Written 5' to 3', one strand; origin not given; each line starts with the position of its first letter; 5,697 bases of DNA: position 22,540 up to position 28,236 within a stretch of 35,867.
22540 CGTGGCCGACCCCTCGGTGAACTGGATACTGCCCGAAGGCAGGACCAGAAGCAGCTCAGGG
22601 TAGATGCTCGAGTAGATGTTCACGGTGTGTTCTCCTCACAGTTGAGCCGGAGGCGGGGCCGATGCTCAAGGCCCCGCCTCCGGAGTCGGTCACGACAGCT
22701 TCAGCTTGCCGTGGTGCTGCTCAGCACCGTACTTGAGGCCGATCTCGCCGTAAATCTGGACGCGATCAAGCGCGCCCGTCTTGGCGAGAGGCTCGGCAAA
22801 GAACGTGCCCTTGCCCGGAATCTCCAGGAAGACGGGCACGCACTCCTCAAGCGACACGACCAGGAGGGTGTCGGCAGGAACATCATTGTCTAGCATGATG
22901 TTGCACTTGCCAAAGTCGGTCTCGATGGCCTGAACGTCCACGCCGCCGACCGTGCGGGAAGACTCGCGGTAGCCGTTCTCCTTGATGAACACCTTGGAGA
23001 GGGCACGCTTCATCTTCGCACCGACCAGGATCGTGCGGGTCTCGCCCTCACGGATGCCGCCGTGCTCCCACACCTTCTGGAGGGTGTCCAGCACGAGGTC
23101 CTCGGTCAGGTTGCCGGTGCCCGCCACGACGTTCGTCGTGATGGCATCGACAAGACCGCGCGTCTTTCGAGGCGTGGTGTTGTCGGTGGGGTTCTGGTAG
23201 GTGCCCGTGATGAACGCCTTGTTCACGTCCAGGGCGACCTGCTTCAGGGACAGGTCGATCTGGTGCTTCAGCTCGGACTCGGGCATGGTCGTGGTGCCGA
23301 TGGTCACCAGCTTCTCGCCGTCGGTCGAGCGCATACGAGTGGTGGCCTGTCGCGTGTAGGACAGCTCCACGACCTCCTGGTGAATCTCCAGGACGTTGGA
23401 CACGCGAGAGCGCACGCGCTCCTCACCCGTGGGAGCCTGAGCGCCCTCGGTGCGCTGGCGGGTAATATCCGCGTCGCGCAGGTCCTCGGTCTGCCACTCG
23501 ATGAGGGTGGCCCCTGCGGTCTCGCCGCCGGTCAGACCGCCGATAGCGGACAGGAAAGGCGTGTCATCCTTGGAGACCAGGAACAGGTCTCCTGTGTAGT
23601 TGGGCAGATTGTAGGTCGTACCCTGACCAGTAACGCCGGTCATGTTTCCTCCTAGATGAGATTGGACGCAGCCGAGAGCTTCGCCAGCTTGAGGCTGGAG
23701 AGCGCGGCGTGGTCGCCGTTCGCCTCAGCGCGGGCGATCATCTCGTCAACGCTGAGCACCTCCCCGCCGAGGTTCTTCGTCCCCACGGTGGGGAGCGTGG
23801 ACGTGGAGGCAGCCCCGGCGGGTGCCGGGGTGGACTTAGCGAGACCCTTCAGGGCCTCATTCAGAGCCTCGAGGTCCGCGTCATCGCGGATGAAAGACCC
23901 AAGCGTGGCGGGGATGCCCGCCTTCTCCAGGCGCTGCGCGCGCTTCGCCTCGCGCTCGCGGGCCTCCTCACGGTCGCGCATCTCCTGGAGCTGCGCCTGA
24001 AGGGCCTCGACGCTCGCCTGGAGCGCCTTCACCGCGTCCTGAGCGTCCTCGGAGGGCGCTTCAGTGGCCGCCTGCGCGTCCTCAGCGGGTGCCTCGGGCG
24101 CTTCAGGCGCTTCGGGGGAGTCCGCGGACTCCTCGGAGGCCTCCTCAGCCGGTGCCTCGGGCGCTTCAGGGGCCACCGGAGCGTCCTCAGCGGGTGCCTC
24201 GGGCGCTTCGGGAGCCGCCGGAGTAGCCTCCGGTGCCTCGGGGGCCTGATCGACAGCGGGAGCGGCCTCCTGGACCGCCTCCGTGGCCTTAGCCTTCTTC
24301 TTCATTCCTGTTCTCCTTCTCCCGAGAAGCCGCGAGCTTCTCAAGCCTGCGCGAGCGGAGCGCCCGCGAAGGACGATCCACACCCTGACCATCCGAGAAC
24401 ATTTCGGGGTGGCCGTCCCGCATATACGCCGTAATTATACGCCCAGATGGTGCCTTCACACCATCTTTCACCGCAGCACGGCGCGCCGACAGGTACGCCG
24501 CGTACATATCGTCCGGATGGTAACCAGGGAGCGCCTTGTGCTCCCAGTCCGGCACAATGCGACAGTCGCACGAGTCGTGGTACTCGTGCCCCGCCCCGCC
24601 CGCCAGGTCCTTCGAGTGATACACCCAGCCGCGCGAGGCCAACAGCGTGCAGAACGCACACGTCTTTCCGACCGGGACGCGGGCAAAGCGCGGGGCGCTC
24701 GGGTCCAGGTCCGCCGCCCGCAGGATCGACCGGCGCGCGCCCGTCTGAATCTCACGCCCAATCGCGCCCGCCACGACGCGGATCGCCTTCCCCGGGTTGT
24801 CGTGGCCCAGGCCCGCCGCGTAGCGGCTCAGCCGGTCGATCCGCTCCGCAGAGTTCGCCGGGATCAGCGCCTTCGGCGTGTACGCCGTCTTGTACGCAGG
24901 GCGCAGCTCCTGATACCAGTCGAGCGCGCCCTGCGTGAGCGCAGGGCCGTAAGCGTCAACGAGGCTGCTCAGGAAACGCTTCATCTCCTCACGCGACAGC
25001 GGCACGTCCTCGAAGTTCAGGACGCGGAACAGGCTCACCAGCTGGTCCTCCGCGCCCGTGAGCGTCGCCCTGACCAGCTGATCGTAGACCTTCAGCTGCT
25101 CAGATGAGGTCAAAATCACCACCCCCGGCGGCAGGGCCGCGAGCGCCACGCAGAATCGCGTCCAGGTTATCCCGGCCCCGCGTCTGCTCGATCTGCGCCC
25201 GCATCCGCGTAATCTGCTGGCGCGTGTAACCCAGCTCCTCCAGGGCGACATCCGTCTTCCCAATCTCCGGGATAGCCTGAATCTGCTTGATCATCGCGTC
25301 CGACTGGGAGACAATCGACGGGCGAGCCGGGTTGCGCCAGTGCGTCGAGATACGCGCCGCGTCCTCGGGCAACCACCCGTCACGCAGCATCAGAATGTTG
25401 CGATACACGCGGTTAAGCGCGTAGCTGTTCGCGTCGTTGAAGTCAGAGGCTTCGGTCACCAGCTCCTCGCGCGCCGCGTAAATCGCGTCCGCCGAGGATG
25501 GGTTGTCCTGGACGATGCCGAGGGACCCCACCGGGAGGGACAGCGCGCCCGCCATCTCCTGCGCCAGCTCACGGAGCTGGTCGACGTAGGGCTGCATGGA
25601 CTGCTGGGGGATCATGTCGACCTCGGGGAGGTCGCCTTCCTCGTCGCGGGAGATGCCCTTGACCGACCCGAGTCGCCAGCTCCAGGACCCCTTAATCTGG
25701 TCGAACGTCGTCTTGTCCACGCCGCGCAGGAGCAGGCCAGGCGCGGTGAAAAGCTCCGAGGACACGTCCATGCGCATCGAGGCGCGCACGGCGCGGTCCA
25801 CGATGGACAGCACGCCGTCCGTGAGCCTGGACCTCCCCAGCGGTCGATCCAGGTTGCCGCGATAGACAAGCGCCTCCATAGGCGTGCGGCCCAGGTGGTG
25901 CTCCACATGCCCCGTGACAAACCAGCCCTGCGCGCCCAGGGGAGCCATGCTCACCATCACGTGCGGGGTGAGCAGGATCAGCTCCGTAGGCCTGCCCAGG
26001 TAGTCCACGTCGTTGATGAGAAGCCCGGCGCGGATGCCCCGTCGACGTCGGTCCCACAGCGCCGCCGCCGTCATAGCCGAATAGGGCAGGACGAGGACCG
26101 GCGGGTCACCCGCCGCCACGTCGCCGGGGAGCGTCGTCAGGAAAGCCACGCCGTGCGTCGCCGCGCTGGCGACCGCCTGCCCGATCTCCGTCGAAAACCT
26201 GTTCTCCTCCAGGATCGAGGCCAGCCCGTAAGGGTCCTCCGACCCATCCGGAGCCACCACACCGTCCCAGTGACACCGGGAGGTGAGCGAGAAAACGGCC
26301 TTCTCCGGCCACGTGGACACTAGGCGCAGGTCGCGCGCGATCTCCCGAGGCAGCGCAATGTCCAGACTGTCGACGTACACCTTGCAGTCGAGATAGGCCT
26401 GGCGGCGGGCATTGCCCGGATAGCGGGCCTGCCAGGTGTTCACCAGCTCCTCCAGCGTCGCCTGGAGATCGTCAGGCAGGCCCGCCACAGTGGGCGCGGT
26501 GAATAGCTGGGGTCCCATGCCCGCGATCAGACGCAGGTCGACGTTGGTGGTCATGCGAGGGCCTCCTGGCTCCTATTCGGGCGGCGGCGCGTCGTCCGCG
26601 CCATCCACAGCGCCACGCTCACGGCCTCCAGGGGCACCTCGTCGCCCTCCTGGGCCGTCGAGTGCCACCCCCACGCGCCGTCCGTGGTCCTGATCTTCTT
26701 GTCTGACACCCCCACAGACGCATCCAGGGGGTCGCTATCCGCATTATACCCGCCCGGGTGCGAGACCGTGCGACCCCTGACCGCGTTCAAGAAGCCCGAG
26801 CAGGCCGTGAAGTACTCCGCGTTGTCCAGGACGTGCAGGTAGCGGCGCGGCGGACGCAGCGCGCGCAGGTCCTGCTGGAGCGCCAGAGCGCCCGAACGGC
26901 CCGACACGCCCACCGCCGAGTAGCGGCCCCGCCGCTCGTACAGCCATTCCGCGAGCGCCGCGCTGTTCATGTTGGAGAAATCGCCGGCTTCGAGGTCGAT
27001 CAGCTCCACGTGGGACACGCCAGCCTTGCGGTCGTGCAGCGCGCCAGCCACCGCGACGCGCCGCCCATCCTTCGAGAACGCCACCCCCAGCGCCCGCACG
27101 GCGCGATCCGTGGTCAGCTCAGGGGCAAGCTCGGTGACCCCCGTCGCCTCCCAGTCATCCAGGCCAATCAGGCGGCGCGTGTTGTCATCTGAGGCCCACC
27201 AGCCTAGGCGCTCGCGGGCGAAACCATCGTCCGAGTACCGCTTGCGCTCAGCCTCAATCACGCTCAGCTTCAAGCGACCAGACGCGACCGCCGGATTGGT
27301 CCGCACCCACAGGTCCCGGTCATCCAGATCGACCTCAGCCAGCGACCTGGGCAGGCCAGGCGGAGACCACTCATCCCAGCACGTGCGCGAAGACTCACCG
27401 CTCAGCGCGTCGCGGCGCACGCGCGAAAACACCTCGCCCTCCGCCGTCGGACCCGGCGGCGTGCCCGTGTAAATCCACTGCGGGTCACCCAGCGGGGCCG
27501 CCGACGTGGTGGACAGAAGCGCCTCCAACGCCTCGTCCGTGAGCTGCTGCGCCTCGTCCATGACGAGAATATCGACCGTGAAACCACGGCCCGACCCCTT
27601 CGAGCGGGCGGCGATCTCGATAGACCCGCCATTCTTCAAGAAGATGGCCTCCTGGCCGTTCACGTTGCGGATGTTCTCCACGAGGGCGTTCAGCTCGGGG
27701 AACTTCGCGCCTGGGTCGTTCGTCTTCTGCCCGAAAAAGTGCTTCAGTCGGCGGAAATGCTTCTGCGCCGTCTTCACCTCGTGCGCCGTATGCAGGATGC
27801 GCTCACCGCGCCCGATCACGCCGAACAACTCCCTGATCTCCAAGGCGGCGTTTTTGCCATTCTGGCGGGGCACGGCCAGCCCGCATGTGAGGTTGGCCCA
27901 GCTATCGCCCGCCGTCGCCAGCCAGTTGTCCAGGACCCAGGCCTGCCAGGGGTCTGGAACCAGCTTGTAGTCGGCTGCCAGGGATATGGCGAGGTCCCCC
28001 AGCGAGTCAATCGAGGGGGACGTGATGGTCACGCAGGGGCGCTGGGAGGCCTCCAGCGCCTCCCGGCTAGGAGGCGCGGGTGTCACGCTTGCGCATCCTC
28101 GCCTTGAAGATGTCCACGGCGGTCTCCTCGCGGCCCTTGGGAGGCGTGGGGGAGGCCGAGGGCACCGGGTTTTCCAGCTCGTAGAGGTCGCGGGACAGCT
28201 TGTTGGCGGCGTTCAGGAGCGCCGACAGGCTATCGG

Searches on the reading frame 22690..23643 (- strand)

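Call 38: search_protein_families(library=phrogs, proteins=[window:22690-23643:-], max_evalue=0.00001)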
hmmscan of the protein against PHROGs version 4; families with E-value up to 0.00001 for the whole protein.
window:22690-23643:- (317 aa): 1 family
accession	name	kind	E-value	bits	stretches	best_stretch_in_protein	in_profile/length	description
phrog_1328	-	head and packaging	7.1e-100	336.8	1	1-315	9-304/583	major head protein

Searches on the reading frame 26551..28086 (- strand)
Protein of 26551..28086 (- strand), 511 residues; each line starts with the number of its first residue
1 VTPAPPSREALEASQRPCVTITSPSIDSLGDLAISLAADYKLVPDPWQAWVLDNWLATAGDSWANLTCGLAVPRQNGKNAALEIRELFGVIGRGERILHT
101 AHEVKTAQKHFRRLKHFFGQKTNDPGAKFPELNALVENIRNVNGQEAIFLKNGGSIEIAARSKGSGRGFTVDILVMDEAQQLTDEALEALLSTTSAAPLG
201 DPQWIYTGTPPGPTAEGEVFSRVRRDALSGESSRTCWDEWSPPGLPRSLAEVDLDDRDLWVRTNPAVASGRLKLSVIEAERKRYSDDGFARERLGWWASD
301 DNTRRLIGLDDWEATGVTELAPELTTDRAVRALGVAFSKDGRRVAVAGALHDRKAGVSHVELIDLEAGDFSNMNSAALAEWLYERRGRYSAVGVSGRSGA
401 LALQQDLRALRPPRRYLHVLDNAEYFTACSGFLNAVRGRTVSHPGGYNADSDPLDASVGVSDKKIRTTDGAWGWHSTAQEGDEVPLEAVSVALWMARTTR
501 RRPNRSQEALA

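Call 38: search_protein_families(library=phrogs, proteins=[window:26551-28086:-], max_evalue=0.00001)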
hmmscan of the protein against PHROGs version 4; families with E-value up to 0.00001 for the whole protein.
window:26551-28086:- (511 aa): 5 families
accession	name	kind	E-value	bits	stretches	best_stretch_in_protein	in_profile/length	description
phrog_9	-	head and packaging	7.8e-53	181.4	1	12-503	60-670/812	terminase large subunit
phrog_17688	-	unknown function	7.9e-26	92.1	1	14-301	11-281/290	-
phrog_2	-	head and packaging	2.2e-14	54.2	1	42-396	264-532/807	terminase large subunit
phrog_6910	-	unknown function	2.4e-10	41.2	1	89-198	21-114/125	-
phrog_7579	-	head and packaging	5.8e-10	39.8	1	69-190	21-130/239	terminase large subunit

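Call 62: search_dna_similar(query=window:26551-28086:-, collection=phages, mode=protein, max_rows=15, max_evalue=1e-20)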
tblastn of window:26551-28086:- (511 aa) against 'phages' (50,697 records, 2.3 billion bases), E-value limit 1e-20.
Records with a match: 1045; places in all: 1045; records where one place covers at least 80% of the query: 808.
Best place of each record, by identity: <60% 1045.
By first word of the organism name: Mycobacterium 539; Propionibacterium 196; Gordonia 127; Streptococcus 74; Cutibacterium 44; Arthrobacter 18; Lactococcus 13; Rhodococcus 9; Bacteriophage 8; Bifidobacterium 3; and 11 more.
By host as written in the record: Mycobacterium smegmatis mc2 155 358; Gordonia terrae 3612 105; Propionibacterium acnes 98; Mycobacterium smegmatis mc#155 92; Cutibacterium acnes 48; Propionibacterium acnes ATCC 6919 36; Mycobacterium smegmatis mc2155 32; - 28; and 139 more.
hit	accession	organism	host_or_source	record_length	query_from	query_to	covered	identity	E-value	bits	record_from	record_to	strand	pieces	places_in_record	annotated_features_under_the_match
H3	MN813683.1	Cutibacterium phage P108C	Cutibacterium acnes ATCC 6919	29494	14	506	96%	45.9%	2e-90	308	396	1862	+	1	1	2: terminase large subunit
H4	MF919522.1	Propionibacterium phage MEAK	Propionibacterium acnes#ATCC 6919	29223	14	506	96%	45.7%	4e-90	307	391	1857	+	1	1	terminase large subunit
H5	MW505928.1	Propionibacterium phage TCUCAP1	Cutibacterium acnes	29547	14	506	96%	45.7%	6e-90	306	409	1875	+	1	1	terminase large subunit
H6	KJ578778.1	Propionibacterium phage PHL117M00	Propionibacterium acnes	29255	14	506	96%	45.5%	3e-89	305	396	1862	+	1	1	terminase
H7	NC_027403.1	Propionibacterium phage PHL117M00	Propionibacterium acnes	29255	14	506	96%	45.5%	3e-89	305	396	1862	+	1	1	terminase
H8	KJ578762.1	Propionibacterium phage PHL055N00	Propionibacterium acnes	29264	14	506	96%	45.5%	3e-89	305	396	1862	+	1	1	terminase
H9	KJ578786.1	Propionibacterium phage PHL163M00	Propionibacterium acnes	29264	14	506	96%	45.5%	3e-89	305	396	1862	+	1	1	terminase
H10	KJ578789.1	Propionibacterium phage PHL194M00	Propionibacterium acnes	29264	14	506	96%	45.5%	3e-89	305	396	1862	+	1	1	terminase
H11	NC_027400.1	Propionibacterium phage PHL055N00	Propionibacterium acnes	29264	14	506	96%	45.5%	3e-89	305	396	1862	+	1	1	terminase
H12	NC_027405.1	Propionibacterium phage PHL163M00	Propionibacterium acnes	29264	14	506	96%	45.5%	3e-89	305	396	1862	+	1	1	terminase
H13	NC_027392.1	Propionibacterium phage PHL194M00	Propionibacterium acnes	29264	14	506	96%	45.5%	3e-89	305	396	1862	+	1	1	terminase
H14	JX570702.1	Propionibacterium phage PHL111M01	Propionibacterium acnes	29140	14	506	96%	45.3%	1e-88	303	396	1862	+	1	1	putative terminase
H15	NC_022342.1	Propionibacterium phage PHL111M01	Propionibacterium acnes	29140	14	506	96%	45.3%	1e-88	303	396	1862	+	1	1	putative terminase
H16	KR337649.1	Propionibacterium phage Keiki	Propionibacterium acnes ATCC 6919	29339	14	506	96%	45.3%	2e-88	302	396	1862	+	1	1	terminase large subunit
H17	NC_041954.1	Propionibacterium phage Keiki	Propionibacterium acnes ATCC 6919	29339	14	506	96%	45.3%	2e-88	302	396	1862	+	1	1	terminase large subunit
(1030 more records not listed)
